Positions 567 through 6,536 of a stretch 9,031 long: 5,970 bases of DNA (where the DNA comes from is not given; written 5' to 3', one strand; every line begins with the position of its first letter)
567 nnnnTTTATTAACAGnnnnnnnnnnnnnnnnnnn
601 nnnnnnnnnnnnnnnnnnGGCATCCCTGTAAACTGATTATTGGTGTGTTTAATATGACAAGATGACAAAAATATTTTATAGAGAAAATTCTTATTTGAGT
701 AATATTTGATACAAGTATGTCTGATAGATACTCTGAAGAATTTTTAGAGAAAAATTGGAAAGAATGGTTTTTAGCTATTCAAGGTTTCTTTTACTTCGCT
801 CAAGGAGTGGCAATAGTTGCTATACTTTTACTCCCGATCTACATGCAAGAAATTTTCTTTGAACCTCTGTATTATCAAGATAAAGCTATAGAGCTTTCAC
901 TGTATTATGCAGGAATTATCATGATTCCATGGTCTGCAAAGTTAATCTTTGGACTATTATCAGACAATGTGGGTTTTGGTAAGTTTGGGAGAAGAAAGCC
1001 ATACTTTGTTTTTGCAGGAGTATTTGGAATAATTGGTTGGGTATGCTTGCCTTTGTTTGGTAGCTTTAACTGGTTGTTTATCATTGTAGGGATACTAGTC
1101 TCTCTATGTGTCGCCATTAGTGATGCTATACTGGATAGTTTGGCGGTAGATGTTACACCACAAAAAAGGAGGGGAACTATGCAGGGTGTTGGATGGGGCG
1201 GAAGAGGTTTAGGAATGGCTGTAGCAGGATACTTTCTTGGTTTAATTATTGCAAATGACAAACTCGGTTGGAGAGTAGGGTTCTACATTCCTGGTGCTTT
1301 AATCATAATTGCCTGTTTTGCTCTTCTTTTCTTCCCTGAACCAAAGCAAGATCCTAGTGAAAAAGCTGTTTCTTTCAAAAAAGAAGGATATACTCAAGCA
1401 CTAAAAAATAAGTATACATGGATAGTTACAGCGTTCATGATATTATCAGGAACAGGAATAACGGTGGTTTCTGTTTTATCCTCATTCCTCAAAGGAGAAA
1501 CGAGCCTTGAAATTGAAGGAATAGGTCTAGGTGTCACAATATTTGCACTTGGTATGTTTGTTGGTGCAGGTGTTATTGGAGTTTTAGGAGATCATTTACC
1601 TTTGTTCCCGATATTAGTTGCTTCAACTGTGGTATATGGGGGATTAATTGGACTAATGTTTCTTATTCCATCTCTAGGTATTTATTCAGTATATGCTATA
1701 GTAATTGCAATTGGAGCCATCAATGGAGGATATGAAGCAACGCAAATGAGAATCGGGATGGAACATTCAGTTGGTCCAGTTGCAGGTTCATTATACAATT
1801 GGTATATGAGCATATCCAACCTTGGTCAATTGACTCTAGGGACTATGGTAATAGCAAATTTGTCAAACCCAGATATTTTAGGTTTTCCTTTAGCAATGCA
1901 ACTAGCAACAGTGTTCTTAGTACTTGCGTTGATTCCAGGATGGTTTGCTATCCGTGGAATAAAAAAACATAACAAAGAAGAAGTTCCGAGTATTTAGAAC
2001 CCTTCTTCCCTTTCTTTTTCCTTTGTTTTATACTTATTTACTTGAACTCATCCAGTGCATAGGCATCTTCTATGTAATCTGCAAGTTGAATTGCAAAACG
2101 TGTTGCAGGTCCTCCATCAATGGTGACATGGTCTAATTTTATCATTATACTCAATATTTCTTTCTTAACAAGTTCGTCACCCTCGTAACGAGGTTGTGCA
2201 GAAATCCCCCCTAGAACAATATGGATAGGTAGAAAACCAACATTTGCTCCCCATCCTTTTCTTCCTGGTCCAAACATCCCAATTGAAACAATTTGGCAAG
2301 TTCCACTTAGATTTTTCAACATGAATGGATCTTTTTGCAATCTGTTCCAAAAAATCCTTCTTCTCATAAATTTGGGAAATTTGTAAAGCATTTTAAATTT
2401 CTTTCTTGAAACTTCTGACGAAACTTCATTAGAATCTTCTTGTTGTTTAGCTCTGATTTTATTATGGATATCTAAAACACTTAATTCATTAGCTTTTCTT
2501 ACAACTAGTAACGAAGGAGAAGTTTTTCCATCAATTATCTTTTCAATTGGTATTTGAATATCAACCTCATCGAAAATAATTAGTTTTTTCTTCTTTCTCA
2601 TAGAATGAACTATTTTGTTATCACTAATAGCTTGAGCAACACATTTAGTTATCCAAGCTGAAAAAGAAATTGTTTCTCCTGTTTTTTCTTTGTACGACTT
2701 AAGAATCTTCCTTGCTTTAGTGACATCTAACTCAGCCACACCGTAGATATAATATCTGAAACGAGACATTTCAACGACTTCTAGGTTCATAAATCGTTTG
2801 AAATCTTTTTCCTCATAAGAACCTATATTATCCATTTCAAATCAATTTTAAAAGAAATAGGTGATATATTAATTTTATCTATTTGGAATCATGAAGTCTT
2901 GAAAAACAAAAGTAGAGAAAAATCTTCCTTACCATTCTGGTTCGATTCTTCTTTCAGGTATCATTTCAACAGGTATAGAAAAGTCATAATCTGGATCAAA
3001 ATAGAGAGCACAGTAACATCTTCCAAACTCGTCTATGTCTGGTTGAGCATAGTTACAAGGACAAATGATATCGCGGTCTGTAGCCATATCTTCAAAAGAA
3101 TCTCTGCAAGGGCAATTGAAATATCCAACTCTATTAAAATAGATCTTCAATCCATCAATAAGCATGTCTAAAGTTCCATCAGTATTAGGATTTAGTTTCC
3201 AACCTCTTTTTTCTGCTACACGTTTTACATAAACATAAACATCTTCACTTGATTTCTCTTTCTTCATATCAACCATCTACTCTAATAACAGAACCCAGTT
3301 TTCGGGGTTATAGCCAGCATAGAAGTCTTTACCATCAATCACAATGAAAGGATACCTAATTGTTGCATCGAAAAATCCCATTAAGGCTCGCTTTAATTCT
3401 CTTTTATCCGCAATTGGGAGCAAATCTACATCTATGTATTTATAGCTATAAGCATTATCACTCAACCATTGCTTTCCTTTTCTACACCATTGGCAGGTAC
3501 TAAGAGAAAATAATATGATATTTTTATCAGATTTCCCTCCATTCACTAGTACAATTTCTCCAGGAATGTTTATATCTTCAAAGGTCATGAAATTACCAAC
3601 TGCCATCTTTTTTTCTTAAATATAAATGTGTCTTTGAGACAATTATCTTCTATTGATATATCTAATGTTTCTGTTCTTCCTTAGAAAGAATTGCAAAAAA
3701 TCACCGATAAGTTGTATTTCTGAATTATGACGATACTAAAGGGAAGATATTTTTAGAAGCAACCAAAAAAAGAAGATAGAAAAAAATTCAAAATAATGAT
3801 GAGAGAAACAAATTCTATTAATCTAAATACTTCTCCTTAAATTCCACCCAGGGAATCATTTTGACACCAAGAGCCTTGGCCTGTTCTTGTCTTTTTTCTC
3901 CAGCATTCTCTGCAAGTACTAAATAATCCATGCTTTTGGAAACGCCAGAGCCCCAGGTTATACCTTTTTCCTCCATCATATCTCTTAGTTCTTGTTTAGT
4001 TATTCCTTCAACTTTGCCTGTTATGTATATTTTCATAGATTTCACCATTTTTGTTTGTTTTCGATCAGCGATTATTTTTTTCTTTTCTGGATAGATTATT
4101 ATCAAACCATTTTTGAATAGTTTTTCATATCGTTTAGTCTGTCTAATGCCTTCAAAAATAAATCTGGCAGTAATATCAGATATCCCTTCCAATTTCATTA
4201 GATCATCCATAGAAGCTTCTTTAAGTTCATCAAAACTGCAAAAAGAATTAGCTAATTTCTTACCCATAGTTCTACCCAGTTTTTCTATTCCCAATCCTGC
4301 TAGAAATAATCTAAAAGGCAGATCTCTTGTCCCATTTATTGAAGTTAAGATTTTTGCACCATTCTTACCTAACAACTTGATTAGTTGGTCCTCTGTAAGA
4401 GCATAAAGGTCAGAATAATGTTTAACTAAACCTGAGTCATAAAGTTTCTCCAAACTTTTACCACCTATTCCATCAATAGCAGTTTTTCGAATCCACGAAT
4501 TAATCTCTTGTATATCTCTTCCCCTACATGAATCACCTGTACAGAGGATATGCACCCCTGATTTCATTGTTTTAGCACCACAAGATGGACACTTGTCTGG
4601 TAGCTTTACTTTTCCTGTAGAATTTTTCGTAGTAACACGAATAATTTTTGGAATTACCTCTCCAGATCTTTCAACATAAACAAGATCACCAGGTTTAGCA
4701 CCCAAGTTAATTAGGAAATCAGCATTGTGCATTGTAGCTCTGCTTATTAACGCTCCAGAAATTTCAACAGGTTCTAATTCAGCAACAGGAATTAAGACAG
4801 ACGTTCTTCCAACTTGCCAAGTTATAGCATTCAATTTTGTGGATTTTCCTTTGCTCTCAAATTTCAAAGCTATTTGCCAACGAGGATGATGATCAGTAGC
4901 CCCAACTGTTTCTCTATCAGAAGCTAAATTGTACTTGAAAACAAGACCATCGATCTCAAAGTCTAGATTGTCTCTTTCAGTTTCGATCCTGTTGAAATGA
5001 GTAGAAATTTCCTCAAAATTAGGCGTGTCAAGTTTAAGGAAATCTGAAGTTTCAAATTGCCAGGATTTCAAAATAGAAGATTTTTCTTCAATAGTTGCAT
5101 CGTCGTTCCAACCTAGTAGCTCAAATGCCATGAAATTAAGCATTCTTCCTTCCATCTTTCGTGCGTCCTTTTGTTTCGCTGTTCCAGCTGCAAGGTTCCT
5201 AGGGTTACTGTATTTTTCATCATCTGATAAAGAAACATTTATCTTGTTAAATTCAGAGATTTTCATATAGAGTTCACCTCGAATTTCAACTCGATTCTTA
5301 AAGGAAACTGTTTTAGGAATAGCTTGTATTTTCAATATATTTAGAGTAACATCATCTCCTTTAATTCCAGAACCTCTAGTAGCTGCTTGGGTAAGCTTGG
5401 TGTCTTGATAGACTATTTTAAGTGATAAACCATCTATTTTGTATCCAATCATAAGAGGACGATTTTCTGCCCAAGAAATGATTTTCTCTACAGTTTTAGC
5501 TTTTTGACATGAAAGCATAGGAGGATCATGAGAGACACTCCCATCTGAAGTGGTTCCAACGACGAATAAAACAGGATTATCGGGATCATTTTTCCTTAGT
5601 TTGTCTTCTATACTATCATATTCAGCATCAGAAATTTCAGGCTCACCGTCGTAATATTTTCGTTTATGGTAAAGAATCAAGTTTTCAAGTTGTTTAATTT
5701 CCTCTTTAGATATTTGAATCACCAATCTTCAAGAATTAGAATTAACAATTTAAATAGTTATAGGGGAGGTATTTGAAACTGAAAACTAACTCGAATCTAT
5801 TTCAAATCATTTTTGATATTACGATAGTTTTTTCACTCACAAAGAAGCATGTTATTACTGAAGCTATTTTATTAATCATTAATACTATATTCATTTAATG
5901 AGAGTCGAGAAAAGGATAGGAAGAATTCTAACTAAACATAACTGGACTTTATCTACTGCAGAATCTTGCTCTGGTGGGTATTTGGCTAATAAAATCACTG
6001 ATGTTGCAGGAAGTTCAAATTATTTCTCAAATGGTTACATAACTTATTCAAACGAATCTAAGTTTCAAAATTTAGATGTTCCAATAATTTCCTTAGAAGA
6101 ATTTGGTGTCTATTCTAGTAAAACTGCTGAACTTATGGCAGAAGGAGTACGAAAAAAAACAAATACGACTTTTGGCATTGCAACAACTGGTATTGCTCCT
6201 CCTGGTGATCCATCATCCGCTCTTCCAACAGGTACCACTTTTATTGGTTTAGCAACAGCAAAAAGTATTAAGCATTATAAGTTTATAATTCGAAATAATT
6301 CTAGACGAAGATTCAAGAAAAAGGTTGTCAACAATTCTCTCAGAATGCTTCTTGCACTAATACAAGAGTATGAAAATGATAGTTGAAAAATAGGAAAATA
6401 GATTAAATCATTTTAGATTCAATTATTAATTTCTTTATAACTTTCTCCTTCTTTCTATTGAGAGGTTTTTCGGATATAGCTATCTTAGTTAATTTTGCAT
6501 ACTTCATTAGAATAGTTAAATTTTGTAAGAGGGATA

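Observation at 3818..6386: Head-to-head NAD+-dependent ligase and NMN deamidase: a ligase with its own product-removal enzyme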

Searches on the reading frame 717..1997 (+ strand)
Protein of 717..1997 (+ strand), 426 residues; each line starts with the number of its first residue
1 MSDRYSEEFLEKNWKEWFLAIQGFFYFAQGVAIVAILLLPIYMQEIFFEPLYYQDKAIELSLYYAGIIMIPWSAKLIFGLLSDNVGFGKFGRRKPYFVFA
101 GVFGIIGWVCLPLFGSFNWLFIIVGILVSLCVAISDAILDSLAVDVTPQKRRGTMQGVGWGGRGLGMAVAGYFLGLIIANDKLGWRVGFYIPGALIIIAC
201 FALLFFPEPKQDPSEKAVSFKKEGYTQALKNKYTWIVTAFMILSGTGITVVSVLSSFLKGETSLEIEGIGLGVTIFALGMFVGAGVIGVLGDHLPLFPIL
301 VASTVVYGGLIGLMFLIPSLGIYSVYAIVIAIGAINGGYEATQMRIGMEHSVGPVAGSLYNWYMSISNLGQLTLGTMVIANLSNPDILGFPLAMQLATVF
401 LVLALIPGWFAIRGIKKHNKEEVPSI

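Call 3: search_protein_families(library=pfam, proteins=[window:717-1997:+])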
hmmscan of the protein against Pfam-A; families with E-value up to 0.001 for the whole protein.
window:717-1997:+ (426 aa): 2 families
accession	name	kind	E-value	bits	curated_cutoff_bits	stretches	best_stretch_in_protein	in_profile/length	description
PF07690.21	MFS_1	-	1.6e-31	109.9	33.4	2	39-371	19-343/347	Major Facilitator Superfamily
PF03092.22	BT1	-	8.9e-15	54.8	22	1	64-214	30-177/432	BT1 family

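Call 5: search_protein_families(library=ncbifam, proteins=[window:717-1997:+])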
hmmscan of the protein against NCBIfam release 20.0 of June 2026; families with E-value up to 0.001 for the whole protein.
window:717-1997:+ (426 aa): 6 families
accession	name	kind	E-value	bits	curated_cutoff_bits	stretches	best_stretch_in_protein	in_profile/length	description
NF008238.0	PRK11010.1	equivalog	1.9e-11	43.5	756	1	75-308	62-300/492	muropeptide MFS transporter AmpG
TIGR00901.2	2A0125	subfamily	2.5e-11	42.9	350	1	66-239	45-226/417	AmpG family muropeptide MFS transporter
NF033135.1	cmx_cmrA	equivalog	4.3e-08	32.6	400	1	88-336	63-304/374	Cmx/CmrA family chloramphenicol efflux MFS transporter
TIGR00891.1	2A0112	subfamily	7.1e-07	28.6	552.9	1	13-210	10-192/405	sialate:H+ symport family MFS transporter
TIGR00895.1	2A0115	subfamily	8.1e-07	28.3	418.55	1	76-211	70-197/398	aromatic acid/H+ symport family MFS transporter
NF008867.0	PRK11902.1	equivalog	8.8e-07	28.2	656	1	75-374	63-369/419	muropeptide transporter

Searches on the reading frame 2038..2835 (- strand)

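Call 3: search_protein_families(library=pfam, proteins=[window:2038-2835:-])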
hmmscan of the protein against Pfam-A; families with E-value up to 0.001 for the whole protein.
window:2038-2835:- (265 aa): 1 family
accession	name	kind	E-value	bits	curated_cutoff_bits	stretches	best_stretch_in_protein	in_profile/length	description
PF00198.28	2-oxoacid_dh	-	1.1e-14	54.9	23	2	30-132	30-133/232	2-oxoacid dehydrogenases acyltransferase (catalytic domain)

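Call 5: search_protein_families(library=ncbifam, proteins=[window:2038-2835:-])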
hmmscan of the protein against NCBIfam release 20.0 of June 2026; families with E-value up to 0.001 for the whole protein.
window:2038-2835:- (265 aa): 6 families
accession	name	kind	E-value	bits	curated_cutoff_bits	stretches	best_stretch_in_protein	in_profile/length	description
NF008814.0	PRK11854.1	equivalog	2.2e-08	33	722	1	208-261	582-635/637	pyruvate dehydrogenase complex dihydrolipoyllysine-residue acetyltransferase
NF008815.0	PRK11857.1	equivalog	1.7e-06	27.7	378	0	30-128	104-204/308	dihydrolipoamide acetyltransferase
TIGR01347.1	sucB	equivalog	1.2e-05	24.7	378.65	0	40-129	211-300/404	dihydrolipoyllysine-residue succinyltransferase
TIGR01349.1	PDHac_trf_mito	equivalog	3.2e-05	23.2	445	0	222-258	396-432/437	pyruvate dehydrogenase complex dihydrolipoamide acetyltransferase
NF040637.1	CatA_like_2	equivalog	4.3e-05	23.3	250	0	38-103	27-92/203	CatA-like O-acetyltransferase, family 2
TIGR01348.1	PDHac_trf_long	equivalog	0.00016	20.4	552.1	0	212-260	536-584/587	dihydrolipoyllysine-residue acetyltransferase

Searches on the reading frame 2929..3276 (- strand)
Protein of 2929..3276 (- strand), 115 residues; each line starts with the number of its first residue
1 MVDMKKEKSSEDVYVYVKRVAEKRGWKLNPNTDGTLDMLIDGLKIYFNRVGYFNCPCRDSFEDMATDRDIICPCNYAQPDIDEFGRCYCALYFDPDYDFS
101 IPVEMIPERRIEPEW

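Call 3: search_protein_families(library=pfam, proteins=[window:2929-3276:-])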
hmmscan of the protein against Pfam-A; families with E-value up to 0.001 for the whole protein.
window:2929-3276:- (115 aa): 1 family
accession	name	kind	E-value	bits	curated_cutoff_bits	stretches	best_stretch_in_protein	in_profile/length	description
PF02943.20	FeThRed_B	-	1.2e-16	61.1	22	1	16-102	8-95/106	Ferredoxin thioredoxin reductase catalytic beta chain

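Call 5: search_protein_families(library=ncbifam, proteins=[window:2929-3276:-])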
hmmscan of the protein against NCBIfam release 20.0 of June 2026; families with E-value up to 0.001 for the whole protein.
window:2929-3276:- (115 aa): 1 family
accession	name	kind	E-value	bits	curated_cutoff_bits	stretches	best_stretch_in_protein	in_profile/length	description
NF041072.1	FtrB_double_U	equivalog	3.4e-09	36.5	160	1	10-94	9-92/121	FtrB family double-selenoprotein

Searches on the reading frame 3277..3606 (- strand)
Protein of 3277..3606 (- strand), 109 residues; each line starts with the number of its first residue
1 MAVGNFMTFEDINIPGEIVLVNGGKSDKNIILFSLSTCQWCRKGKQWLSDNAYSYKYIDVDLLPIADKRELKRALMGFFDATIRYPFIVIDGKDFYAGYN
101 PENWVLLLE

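Call 3: search_protein_families(library=pfam, proteins=[window:3277-3606:-])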
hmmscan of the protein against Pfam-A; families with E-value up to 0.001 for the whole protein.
window:3277-3606:- (109 aa): 1 family
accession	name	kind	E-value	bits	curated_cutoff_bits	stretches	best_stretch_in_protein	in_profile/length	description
PF00462.30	Glutaredoxin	-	5e-08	33.5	22.9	1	30-93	1-58/60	Glutaredoxin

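Call 5: search_protein_families(library=ncbifam, proteins=[window:3277-3606:-])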
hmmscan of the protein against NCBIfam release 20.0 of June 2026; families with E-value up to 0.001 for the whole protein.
window:3277-3606:- (109 aa): 6 families
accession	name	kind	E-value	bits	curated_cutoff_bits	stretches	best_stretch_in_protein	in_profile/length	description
TIGR02194.1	GlrX_NrdH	subfamily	7e-06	26.2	85.75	1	30-103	1-67/72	glutaredoxin-like protein NrdH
TIGR02196.1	GlrX_YruB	hypoth_equivalog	4.1e-05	24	88.55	1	30-103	2-68/74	glutaredoxin-like protein, YruB-family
NF041212.1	Uxx_star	subfamily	0.00031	20.9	66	1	30-68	1-39/70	Uxx-star family glutaredoxin-like (seleno)protein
TIGR02180.1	GRX_euk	equivalog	0.00046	20.3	87.25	1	30-77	1-48/84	glutaredoxin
NF002459.0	PRK01655.1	subfamily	0.00055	19.9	123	0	30-58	2-30/132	transcriptional regulator Spx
TIGR01617.1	arsC_related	subfamily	0.00084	19.6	75.05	0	31-65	2-36/117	Spx/MgsR family RNA polymerase-binding regulatory protein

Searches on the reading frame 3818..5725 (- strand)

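Call 3: search_protein_families(library=pfam, proteins=[window:3818-5725:-])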
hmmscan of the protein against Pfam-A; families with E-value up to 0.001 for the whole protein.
window:3818-5725:- (635 aa): 6 families
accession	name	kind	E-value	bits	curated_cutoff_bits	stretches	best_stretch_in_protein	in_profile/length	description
PF01653.23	DNA_ligase_aden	-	4.9e-54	183.9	27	1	64-291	7-252/253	NAD-dependent DNA ligase adenylation domain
PF03120.22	DNA_ligase_OB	-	4.2e-26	91.1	32.9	1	296-371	2-77/79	NAD-dependent DNA ligase OB-fold domain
PF12826.13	HHH_2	-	3.7e-10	40.2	27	1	474-524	2-52/64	Helix-hairpin-helix motif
PF14520.12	HHH_5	-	4.7e-09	37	27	1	478-525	5-53/57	Helix-hairpin-helix domain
PF00533.33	BRCT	-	1.3e-05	25.7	21.3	1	564-622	9-67/78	BRCA1 C Terminus (BRCT) domain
PF00633.29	HHH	-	2.4e-05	24.4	24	1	497-521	1-25/30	Helix-hairpin-helix motif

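Call 5: search_protein_families(library=ncbifam, proteins=[window:3818-5725:-])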
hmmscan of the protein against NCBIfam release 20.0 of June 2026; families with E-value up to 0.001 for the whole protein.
window:3818-5725:- (635 aa): 8 families
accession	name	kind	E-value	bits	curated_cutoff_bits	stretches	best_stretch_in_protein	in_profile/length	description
TIGR00575.1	dnlj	equivalog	1.9e-154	515.6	444.45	1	13-624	1-647/652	NAD-dependent DNA ligase LigA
NF005932.1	PRK07956.1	equivalog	8.4e-141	470.6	369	1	9-625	2-656/664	NAD-dependent DNA ligase LigA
NF010931.0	PRK14351.1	equivalog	1e-116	391.2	1051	1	6-631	32-680/692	NAD-dependent DNA ligase LigA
NF010930.0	PRK14350.1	equivalog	3e-97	326.6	652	1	7-631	6-663/669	NAD-dependent DNA ligase LigA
NF005987.0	PRK08097.1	equivalog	4.3e-44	150.9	498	1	7-525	31-538/562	NAD-dependent DNA ligase LigB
NF010009.0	PRK13482.1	equivalog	2.8e-05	23.4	201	1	480-532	297-349/357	DNA integrity scanning diadenylate cyclase DisA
NF010731.0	PRK14133.1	equivalog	4.6e-05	22.8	362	1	414-466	175-226/352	DNA polymerase IV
NF001824.0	PRK00558.1-5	equivalog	0.00044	18.7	451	1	480-531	597-648/652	excinuclease ABC subunit UvrC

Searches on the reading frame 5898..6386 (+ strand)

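Call 3: search_protein_families(library=pfam, proteins=[window:5898-6386:+])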
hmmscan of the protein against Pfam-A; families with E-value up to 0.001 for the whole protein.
window:5898-6386:+ (162 aa): 1 family
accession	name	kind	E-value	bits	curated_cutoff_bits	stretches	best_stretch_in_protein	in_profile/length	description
PF02464.23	CinA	-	2.7e-42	144.5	23.5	1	3-154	4-154/155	Competence-damaged protein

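Call 5: search_protein_families(library=ncbifam, proteins=[window:5898-6386:+])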
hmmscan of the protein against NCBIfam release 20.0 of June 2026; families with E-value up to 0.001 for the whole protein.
window:5898-6386:+ (162 aa): 5 families
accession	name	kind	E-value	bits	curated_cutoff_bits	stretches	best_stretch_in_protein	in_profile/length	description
NF001813.0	PRK00549.1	equivalog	2.3e-40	138.9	379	1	3-156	259-412/414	competence/damage-inducible protein A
TIGR00199.1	PncC_domain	subfamily_domain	1.4e-35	122.6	68.9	1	8-152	2-146/149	nicotinamide-nucleotide amidohydrolase family protein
NF002975.0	PRK03661.1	equivalog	2.7e-32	111.7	212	1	2-152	8-158/164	nicotinamide-nucleotide amidase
TIGR00200.1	cinA_nterm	subfamily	4.8e-25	88.1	243.15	1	4-147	262-403/414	CinA family nicotinamide mononucleotide deamidase-related protein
NF002972.0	PRK03657.1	equivalog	2.6e-20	72.8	201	1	4-124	21-141/175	2-oxo-tetronate isomerase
